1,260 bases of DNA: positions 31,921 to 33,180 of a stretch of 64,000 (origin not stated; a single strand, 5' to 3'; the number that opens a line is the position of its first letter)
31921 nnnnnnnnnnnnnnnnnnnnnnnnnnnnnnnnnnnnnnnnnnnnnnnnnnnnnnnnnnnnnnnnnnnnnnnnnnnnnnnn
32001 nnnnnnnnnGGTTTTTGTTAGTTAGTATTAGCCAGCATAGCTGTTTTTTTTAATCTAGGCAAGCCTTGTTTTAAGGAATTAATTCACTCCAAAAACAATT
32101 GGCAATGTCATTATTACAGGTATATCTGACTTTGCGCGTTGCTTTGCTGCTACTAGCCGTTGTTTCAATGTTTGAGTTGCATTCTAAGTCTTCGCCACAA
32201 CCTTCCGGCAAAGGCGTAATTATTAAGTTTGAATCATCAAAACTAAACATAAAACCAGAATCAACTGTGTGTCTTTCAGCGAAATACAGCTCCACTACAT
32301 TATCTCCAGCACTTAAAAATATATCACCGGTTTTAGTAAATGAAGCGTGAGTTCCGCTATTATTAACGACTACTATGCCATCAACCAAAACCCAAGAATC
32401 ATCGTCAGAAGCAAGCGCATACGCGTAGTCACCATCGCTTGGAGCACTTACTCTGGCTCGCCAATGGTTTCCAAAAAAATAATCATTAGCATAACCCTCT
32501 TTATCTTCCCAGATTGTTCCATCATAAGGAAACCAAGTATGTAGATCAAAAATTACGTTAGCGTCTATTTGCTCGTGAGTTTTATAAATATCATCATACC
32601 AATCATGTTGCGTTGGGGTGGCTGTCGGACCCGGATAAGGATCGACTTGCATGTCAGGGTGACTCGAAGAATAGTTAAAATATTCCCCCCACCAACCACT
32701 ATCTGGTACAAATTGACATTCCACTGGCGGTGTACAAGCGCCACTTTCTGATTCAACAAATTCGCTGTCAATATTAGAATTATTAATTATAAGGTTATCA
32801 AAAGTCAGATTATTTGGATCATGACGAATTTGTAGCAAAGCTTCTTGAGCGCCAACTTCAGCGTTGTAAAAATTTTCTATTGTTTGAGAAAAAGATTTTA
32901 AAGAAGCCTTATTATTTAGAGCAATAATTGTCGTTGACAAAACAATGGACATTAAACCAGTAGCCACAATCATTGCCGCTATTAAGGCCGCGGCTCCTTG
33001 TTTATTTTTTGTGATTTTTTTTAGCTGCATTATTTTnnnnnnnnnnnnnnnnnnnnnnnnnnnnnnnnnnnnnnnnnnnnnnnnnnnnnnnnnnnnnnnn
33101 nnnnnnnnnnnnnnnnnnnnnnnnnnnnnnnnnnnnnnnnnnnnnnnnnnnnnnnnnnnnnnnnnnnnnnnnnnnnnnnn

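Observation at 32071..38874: Type IV pilus locus with a 632-aa LVIVD-beta-propeller pilin and a PA14-domain partner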

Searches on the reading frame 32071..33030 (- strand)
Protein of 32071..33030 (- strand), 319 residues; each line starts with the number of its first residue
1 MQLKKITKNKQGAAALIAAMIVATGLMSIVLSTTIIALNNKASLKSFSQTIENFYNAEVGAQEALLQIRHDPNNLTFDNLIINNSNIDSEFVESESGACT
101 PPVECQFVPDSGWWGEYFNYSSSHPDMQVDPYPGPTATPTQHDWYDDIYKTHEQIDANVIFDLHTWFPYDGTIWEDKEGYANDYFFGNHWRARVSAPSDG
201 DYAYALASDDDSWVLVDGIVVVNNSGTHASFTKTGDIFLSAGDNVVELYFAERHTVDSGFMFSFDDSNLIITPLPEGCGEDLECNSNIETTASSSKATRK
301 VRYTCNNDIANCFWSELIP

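Call 3: search_protein_families(library=pfam, proteins=[window:32071-33030:-], max_evalue=1)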
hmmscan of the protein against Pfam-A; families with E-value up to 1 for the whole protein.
window:32071-33030:- (319 aa): 1 family
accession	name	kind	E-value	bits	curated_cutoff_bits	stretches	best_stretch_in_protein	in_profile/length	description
PF07691.17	PA14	-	1.9e-08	34.6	24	1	180-243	40-110/147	PA14 domain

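Call 4: search_protein_families(library=ncbifam, proteins=[window:32071-33030:-], max_evalue=1)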
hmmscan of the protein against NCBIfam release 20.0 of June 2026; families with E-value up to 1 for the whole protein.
window:32071-33030:- (319 aa): 1 family
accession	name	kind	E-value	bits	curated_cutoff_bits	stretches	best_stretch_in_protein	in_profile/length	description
TIGR02148.1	Fibro_Slime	domain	0.00012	22.4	45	1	203-262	21-84/90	fibro-slime domain-containing protein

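Call 15: find_homologous_proteins(query=window:32071-33030:-)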
Query window:32071-33030:- (319 aa): 64 proteins with E <= 0.001 among 1101 candidates.
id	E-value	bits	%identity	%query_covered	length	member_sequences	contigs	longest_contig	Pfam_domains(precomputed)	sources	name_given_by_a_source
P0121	1.1e-218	743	100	100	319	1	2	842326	PF07691.18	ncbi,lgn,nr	ncbi:hypothetical protein H6761_01305 [Candidatus Nomurabacteria bacterium]|nr:hypothetical protein 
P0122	2.5e-178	610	83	97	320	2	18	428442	PF07691.18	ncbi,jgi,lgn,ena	jgi:fibro-slime domain-containing protein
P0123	4.1e-165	567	74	99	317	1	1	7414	PF07691.18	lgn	-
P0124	4.4e-165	567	74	99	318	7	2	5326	PF07691.18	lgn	-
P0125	1.8e-162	558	73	99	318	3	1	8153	PF07691.18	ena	-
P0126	3.2e-159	547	72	99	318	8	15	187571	PF07691.18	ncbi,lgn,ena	-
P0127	2.6e-156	538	68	99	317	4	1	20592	PF07691.18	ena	-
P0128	5.8e-155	534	69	99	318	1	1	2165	PF07691.18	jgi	-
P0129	1.8e-154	532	69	100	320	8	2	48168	PF07691.18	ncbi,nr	ncbi:hypothetical protein KBC40_00975 [Patescibacteria group bacterium]|nr:hypothetical protein [Pat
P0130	4.5e-152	524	68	99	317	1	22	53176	PF07691.18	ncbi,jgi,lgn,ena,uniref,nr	ncbi:MAG: hypothetical protein COV55_02125 [Candidatus Komeilibacteria bacterium CG11_big_fil_rev_8_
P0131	4.8e-149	514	67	98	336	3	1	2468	PF07691.18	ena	-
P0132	5.4e-149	514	67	98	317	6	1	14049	PF07691.18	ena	-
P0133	1.5e-148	512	68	97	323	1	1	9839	PF07691.18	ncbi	-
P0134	2.8e-147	508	66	99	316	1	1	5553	PF07691.18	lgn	-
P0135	1.8e-146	506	65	99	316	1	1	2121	-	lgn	-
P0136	2.3e-146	505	65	99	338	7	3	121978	PF07691.18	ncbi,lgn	-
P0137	1.0e-145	503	66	97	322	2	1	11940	PF07691.18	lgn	-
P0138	1.5e-144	499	64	99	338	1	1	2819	PF07691.18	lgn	-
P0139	2.5e-144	499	64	99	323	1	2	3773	PF07691.18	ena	-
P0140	7.9e-144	497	65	98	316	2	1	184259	PF07691.18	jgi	-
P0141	8.7e-144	497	65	99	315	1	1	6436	PF07691.18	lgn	-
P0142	1.8e-143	496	66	99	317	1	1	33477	PF07691.18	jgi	jgi:fibro-slime domain-containing protein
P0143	6.1e-143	494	65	100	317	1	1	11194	PF07691.18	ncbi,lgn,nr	ncbi:MAG: hypothetical protein Q8O32_00750 [bacterium]|nr:hypothetical protein [bacterium]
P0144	3.9e-142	491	64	99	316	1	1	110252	PF07691.18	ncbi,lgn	-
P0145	4.1e-142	491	63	98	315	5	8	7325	PF07691.18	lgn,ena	-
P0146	9.4e-142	490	65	99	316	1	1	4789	PF07691.18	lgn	-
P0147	2.2e-141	489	65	97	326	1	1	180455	PF07691.18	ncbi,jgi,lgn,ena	ncbi:MAG: PA14 domain-containing protein [Patescibacteria group bacterium]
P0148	2.6e-141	489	64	100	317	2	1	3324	PF07691.18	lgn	-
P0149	2.8e-141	489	66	97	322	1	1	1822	PF07691.18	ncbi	-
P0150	4.8e-141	488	65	98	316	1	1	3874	PF07691.18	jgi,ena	-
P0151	3.7e-140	485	63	99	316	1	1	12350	PF07691.18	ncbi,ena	-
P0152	6.6e-140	484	63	99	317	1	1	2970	PF07691.18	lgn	-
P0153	4.5e-139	481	64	98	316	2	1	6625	PF07691.18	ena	-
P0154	4.7e-138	478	64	98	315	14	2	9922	PF07691.18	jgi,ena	-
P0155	1.5e-137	476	60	99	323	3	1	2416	PF07691.18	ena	-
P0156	1.3e-136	473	63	99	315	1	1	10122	PF07691.18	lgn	-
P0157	5.5e-135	468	62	99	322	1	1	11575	PF07691.18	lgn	-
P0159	9.6e-135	467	62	99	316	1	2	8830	PF07691.18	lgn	-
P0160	1.0e-134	467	61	99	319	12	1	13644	PF07691.18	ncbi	-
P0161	3.5e-134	465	62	99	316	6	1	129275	PF07691.18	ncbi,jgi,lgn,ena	ncbi:MAG: PA14 domain-containing protein [Patescibacteria group bacterium]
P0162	1.8e-133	463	60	99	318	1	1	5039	PF07691.18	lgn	-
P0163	2.2e-133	463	59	99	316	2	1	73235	PF07691.18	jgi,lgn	-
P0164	8.8e-133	461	63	98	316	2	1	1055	PF07691.18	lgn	-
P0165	9.7e-132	457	61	98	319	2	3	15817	PF07691.18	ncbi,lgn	-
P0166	1.9e-131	456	59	99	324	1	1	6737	PF07691.18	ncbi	-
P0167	2.1e-131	456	60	98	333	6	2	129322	PF07691.18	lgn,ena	-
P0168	2.3e-131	456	60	99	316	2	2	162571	PF07691.18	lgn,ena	-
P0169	2.0e-130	453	59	99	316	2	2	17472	PF07691.18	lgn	-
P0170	3.6e-130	452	60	99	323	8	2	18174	PF07691.18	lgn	-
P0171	6.3e-129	448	60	98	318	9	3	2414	PF07691.18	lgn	-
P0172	6.7e-129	448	59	99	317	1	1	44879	PF07691.18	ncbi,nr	ncbi:MAG: PA14 domain-containing protein [Patescibacteria group bacterium]|nr:PA14 domain-containing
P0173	5.4e-128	445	60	99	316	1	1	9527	PF07691.18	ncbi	-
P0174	1.2e-127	444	57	98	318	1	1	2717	PF07691.18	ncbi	-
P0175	3.7e-127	442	64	89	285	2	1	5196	PF07691.18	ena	-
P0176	6.3e-126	438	58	98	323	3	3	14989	PF07691.18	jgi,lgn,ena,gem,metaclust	metaclust:\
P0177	2.8e-123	429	56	99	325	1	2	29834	PF07691.18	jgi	jgi:fibro-slime domain-containing protein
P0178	7.4e-115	402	63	82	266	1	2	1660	PF07691.18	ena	-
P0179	6.1e-109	382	53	99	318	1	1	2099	PF07691.18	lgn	-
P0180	4.5e-107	376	53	98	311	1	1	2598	PF07691.18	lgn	-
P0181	6.7e-102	359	49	98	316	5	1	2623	PF07691.18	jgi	jgi:fibro-slime domain-containing protein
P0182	8.3e-102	359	50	97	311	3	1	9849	PF07691.18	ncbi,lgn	-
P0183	1.5e-101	358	49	99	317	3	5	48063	PF07691.18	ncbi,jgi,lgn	jgi:fibro-slime domain-containing protein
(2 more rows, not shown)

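Call 30: search_protein_families(library=pfam, alignment_id=A2, max_evalue=10)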
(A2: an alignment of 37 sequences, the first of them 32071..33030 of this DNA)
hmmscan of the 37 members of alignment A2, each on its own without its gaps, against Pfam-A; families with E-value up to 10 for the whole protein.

A. member 1, window:32071-33030:- (319 aa): 1 family
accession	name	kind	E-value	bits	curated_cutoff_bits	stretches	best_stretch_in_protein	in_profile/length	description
PF07691.17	PA14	-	1.9e-08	34.6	24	1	180-243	40-110/147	PA14 domain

B. families by the number of members that match (of 37 scanned): 21 families
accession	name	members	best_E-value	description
PF07691.17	PA14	37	4.4e-12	PA14 domain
PF14341.11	PilX_N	9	0.0076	PilX N-terminal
PF22200.2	ExsA_N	4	0.052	ExsA N-terminal regulatory domain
PF17963.7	Big_9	2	0.019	Bacterial Ig domain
PF11286.13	DUF3087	2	0.028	Protein of unknown function (DUF3087)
PF11546.13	CompInhib_SCIN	2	0.18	Staphylococcal complement inhibitor SCIN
PF07062.17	Clc-like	1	0.016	Clc-like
PF22188.2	Phage_spike_P1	1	0.032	Phage PM2 spike protein P1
PF00420.29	Oxidored_q2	1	0.053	NADH-ubiquinone/plastoquinone oxidoreductase chain 4L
PF14333.11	DUF4389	1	0.056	Domain of unknown function (DUF4389)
PF23553.1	NELF-A_N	1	0.11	NELF-A N-terminal domain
PF00866.24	Ring_hydroxyl_B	1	0.12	Ring hydroxylating beta subunit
PF00988.28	CPSase_sm_chain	1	0.13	Carbamoyl-phosphate synthase small chain, CPSase domain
PF08092.16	Toxin_22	1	0.14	Magi peptide toxin family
PF11014.13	DUF2852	1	0.2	Protein of unknown function (DUF2852)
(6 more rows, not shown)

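Call 31: search_solved_structures(query=A2, max_evalue=1)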
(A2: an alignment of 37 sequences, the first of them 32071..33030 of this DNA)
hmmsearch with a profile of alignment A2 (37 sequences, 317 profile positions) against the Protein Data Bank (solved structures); distinct sequences matched with E-value up to 1: 3.
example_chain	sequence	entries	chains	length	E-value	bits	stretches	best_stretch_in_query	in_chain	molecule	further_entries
6qe7_A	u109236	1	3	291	6.1e-06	29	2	184-243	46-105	Anti-sigma-I factor RsgI3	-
6qdi_A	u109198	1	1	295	1.8e-05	27.4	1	177-253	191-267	PA14 domain-containing protein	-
6m8m_A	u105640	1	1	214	0.99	11.8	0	196-247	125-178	Putative large adhesion protein (Lap) involved in biofilm formation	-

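Call 36: predict_structure(alignment_id=A2)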
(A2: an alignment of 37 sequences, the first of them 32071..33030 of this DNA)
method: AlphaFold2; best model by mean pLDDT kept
length: 319 residues; sequences in the alignment: 37
mean_pLDDT: 80.6   pTM: 0.57
mean pLDDT of the five models: 80.6, 77.7, 75.9, 68.5, 67.6
residues with pLDDT >= 90: 86; 70-90: 181; 50-70: 37; < 50: 15
segments of 3 or more residues with pLDDT < 50: 1-8, 95-98, 281-283
pLDDT, mean of each block of 10 residues (from residue 1): 46 68 77 73 79 84 82 82 86 57 74 92 78 69 86 90 87 89 91 95 92 92 79 93 94 83 93 80 65 84 67 72
secondary structure, 60 per line:
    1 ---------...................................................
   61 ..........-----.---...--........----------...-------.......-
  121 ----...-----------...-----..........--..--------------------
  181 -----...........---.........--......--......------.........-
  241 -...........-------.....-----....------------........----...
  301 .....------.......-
elements in order: H10-70 E80-82 E85-92 E113-119 E150-156 E186-196 E200-208 E211-216 E219-224 E231-239 E242-252 E260-264 E270-273 E286-293 E298-305 E312-318

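Call 40: fold_search(model_id=the predicted structure, library=pdb)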
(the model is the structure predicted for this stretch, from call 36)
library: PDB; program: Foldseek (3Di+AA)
matches with E <= 10: 1621; with E <= 0.001: 128
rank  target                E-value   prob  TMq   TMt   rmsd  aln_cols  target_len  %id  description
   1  5a3l_A                5.1e-06  1.00  0.31  0.44   8.5       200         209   16  Structure of Cea1A in complex with N-Acetylglucosamine (released 2016-06-29)
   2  5a3l_C                6.6e-06  1.00  0.33  0.49   8.4       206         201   16  Structure of Cea1A in complex with N-Acetylglucosamine (released 2016-06-29)
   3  3ac0_C                7.0e-06  1.00  0.30  0.12   7.2       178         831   12  Crystal structure of Beta-glucosidase from Kluyveromyces marxianus in complex with glucose (released 2010-08-11)
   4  7knc                  7.0e-06  1.00  0.29  0.12  17.4       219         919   10  Crystal structure of the GH31 alpha-xylosidase (Xac1773) from Xanthomonas citri (released 2021-05-26)
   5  7kmp                  7.4e-06  1.00  0.29  0.11  17.6       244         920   12  Crystal structure of the GH31 alpha-xylosidase (Xac1773) from Xanthomonas citri (released 2021-05-26)
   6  6qe7_C                7.8e-06  1.00  0.34  0.38   8.6       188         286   18  anti-sigma factor domain-containing protein (released 2019-06-12)
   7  6xa5_A                8.2e-06  1.00  0.36  0.58   6.7       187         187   13  Trehalose-bound structure of Marinomonas primoryensis PA14 carbohydrate-binding domain (released 2021-06-02)
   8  6qe7_A                8.7e-06  1.00  0.34  0.36  13.3       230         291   14  anti-sigma factor domain-containing protein (released 2019-06-12)
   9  6x8a_A                9.2e-06  1.00  0.37  0.60   5.8       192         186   11  Sucrose-bound structure of Marinomonas primoryensis PA14 carbohydrate-binding domain (released 2021-06-02)
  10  3ac0_B                9.7e-06  1.00  0.31  0.13   6.7       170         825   12  Crystal structure of Beta-glucosidase from Kluyveromyces marxianus in complex with glucose (released 2010-08-11)
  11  6x7z                  9.7e-06  1.00  0.36  0.60   6.8       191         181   13  Inositol-bound structure of Marinomonas primoryensis PA14 carbohydrate-binding domain (released 2021-06-02)
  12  5j6y                  1.0e-05  1.00  0.37  0.59   5.8       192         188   11  Crystal structure of PA14 domain of MpAFP Antifreeze protein (released 2017-06-07)
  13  6xac                  1.1e-05  1.00  0.36  0.60   6.9       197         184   13  Galactose-bound structure of Marinomonas primoryensis PA14 carbohydrate-binding domain (released 2021-06-02)
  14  6x8d                  1.3e-05  1.00  0.37  0.61   5.8       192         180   11  Arabinose-bound structure of Marinomonas primoryensis PA14 carbohydrate-binding domain (released 2021-06-02)
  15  6x7j                  1.3e-05  1.00  0.36  0.60   7.0       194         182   13  fucose-bound structure of Marinomonas primoryensis PA14 carbohydrate-binding domain (released 2021-06-02)
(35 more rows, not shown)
